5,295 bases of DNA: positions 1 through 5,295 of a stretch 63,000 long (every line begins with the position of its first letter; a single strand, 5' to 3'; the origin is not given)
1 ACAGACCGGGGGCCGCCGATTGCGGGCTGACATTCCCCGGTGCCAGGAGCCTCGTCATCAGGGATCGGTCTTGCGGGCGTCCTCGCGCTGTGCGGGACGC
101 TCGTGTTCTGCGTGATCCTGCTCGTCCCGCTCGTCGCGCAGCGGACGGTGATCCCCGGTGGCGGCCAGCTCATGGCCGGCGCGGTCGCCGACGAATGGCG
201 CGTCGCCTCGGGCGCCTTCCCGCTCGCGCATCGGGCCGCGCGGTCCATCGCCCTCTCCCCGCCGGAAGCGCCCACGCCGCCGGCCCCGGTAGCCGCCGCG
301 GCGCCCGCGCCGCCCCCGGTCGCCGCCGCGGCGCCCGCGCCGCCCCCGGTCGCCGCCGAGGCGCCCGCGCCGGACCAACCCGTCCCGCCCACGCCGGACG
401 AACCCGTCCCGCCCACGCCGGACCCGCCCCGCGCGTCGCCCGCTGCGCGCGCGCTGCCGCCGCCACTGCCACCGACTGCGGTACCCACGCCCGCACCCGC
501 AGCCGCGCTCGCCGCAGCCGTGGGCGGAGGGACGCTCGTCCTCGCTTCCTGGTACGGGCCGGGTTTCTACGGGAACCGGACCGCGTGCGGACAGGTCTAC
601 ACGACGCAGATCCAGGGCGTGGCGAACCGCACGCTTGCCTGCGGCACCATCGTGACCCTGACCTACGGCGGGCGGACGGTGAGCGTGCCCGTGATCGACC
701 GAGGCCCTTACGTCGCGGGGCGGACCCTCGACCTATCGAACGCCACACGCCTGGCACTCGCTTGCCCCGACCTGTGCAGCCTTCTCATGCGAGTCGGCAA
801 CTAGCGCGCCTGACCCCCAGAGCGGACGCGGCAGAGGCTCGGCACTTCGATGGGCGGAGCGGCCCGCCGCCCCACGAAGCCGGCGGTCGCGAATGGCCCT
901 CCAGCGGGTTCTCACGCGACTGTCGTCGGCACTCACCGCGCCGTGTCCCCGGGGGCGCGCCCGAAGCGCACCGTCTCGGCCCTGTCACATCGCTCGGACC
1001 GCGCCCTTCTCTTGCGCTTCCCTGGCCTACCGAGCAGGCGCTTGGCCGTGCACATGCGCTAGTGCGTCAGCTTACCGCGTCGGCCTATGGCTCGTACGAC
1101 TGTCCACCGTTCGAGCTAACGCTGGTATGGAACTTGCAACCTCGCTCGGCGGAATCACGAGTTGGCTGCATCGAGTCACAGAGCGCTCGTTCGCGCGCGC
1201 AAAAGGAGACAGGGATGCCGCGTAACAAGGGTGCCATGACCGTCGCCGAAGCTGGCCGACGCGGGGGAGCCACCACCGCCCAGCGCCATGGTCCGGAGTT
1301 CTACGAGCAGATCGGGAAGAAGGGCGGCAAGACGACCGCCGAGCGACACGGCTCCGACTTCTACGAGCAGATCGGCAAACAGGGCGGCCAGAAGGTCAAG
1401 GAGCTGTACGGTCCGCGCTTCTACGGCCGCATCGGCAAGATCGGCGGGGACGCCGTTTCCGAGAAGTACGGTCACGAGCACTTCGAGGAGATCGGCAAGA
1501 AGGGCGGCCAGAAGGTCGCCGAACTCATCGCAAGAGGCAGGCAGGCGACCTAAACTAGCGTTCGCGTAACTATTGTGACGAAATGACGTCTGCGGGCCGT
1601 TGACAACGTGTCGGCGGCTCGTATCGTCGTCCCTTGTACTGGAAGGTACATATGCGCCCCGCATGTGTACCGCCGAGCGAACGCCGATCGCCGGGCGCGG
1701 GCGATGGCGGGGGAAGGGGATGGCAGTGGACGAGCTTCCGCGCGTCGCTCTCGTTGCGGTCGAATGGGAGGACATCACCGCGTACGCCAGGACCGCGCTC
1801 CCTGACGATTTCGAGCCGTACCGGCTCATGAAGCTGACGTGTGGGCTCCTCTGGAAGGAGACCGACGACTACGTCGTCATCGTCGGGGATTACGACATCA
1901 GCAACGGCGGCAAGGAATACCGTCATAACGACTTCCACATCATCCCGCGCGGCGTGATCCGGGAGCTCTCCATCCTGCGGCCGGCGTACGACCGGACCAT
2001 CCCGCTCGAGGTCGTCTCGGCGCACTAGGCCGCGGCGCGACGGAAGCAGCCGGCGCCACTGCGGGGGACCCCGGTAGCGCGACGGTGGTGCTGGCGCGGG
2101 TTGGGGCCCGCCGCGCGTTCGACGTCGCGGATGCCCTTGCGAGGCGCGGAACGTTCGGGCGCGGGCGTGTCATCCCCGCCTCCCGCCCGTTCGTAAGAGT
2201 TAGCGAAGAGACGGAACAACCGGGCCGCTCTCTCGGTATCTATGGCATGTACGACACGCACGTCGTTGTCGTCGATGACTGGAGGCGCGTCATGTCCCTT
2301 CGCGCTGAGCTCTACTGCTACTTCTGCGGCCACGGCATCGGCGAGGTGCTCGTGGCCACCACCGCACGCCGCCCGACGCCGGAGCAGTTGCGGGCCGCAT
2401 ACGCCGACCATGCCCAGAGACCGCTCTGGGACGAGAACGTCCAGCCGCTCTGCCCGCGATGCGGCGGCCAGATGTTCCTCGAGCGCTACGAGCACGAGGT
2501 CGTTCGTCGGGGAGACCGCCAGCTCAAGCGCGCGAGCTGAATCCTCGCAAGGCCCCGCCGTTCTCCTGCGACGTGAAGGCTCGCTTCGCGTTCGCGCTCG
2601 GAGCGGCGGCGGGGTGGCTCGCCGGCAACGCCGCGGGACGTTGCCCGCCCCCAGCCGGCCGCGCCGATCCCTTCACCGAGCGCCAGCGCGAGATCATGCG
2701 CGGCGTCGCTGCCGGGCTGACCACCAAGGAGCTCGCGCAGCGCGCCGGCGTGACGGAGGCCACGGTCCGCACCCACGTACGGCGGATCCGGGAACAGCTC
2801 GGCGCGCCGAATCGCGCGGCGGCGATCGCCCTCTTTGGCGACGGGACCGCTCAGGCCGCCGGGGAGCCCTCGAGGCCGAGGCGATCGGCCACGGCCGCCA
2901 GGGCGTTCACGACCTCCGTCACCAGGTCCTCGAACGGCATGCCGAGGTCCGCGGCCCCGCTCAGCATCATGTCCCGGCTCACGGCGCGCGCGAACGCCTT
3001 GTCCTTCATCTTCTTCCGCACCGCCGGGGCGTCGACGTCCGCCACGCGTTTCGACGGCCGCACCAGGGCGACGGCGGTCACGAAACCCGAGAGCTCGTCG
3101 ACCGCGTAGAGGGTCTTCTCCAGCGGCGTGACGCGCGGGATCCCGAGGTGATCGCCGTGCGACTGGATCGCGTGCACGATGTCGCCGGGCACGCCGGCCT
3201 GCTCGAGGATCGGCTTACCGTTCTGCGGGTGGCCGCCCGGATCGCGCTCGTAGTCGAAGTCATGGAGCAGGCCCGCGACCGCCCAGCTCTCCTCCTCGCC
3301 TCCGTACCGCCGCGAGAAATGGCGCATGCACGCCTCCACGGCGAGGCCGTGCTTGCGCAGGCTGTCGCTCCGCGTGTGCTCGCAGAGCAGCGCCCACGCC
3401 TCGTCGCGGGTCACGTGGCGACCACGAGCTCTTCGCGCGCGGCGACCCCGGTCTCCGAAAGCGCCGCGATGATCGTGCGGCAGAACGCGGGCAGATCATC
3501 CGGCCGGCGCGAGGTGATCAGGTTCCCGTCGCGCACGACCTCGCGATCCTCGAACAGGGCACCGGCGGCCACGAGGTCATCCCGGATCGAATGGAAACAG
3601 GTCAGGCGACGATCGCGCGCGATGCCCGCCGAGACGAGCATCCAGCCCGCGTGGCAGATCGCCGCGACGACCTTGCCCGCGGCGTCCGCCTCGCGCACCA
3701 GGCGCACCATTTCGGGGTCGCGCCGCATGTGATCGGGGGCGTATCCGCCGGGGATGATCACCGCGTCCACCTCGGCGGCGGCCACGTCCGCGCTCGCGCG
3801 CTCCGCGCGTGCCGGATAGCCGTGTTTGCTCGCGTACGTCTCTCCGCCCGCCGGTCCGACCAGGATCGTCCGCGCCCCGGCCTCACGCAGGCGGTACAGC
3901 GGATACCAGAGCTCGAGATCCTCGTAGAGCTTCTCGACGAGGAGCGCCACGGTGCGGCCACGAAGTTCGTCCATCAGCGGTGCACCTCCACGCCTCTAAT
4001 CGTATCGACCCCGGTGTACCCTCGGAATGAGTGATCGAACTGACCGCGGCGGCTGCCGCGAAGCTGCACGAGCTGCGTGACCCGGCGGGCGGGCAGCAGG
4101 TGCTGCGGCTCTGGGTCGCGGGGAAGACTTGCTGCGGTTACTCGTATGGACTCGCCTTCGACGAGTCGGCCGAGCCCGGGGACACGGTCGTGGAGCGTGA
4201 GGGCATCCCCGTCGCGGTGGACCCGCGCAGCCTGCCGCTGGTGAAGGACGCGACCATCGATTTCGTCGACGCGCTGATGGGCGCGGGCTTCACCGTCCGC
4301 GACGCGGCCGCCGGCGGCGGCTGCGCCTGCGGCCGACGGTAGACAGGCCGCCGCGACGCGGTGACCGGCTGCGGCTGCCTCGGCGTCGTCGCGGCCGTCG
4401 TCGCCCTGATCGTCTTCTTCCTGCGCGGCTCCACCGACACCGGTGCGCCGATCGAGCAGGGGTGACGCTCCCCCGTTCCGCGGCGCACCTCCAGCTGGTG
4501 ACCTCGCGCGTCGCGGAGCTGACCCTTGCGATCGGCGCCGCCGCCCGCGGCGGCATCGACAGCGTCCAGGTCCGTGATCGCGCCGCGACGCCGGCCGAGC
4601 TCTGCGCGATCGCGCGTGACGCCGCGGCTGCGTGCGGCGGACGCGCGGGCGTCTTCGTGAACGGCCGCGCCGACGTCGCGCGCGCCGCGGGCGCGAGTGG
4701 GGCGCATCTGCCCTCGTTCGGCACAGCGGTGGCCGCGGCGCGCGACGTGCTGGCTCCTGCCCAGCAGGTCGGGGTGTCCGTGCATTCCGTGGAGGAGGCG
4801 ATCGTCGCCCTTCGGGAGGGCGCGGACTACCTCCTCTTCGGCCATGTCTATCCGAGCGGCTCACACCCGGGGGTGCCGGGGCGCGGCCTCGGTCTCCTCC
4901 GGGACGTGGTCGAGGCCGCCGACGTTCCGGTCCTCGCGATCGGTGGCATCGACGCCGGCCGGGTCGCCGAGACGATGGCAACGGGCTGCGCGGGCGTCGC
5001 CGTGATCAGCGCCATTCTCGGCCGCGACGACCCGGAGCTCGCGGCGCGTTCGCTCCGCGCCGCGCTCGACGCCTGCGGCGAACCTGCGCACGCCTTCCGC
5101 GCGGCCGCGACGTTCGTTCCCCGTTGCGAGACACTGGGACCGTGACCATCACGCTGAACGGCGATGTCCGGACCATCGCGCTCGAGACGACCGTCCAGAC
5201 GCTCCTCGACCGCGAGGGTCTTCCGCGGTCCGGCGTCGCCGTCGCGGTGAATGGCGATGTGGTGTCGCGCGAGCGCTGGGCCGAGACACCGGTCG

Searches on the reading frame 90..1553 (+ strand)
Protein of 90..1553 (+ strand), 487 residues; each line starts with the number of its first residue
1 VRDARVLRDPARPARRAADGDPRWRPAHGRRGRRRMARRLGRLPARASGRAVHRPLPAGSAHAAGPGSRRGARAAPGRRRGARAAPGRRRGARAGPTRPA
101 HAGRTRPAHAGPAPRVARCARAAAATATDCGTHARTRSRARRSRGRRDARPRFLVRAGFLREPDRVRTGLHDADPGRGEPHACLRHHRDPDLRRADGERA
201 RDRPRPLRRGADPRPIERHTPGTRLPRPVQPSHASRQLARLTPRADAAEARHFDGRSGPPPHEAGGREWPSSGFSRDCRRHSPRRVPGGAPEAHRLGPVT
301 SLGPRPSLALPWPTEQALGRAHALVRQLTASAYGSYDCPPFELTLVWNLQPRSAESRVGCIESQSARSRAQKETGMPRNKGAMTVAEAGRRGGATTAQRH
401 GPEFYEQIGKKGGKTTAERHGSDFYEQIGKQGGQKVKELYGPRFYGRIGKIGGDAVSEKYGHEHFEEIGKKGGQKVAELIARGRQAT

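Call 60: search_protein_families(library=pfam, proteins=[window:90-1553:+], max_evalue=0.00001)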
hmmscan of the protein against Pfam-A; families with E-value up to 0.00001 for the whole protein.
window:90-1553:+ (487 aa): 1 family
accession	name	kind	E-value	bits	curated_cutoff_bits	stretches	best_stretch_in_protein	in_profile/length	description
PF00477.22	LEA_5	-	8.8e-09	36.2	40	0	384-434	36-86/109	Small hydrophilic plant seed protein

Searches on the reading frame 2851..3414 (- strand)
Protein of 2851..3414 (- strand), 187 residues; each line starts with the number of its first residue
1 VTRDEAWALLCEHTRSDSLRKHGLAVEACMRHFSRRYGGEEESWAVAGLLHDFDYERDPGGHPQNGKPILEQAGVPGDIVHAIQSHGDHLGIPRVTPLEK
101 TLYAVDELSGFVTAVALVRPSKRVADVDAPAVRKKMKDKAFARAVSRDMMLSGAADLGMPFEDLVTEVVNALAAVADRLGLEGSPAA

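Call 57: search_protein_families(library=pfam, proteins=[window:2851-3414:-], max_evalue=0.00001)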
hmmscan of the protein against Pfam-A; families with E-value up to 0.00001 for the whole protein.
window:2851-3414:- (187 aa): 1 family
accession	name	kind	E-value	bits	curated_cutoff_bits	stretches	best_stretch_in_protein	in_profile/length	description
PF01966.28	HD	-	2.3e-06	28.3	22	1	21-109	3-114/116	HD domain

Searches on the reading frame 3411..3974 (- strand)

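Call 57: search_protein_families(library=pfam, proteins=[window:3411-3974:-], max_evalue=0.00001)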
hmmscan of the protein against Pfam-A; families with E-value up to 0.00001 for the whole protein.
window:3411-3974:- (187 aa): 1 family
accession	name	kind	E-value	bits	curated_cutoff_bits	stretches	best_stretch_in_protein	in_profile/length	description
PF01965.30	DJ-1_PfpI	-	7.4e-48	162.9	26.6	1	8-170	2-164/165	DJ-1/PfpI family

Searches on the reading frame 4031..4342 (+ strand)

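Call 57: search_protein_families(library=pfam, proteins=[window:4031-4342:+], max_evalue=0.00001)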
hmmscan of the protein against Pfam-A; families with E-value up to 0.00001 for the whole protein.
window:4031-4342:+ (103 aa): 1 family
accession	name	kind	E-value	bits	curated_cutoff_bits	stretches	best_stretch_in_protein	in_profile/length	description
PF01521.26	Fe-S_biosyn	-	1.8e-13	51.1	26.3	1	2-101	3-109/110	Iron-sulphur cluster biosynthesis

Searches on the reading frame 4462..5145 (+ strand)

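Call 57: search_protein_families(library=pfam, proteins=[window:4462-5145:+], max_evalue=0.00001)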
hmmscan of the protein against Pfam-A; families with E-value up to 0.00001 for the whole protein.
window:4462-5145:+ (227 aa): 2 families
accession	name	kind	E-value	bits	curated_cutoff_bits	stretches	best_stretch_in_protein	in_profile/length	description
PF02581.23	TMP-TENI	-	2.7e-41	141.4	27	1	12-185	3-180/180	Thiamine monophosphate synthase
PF03060.21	NMO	-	2.8e-06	27.4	28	1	82-190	115-230/331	Nitronate monooxygenase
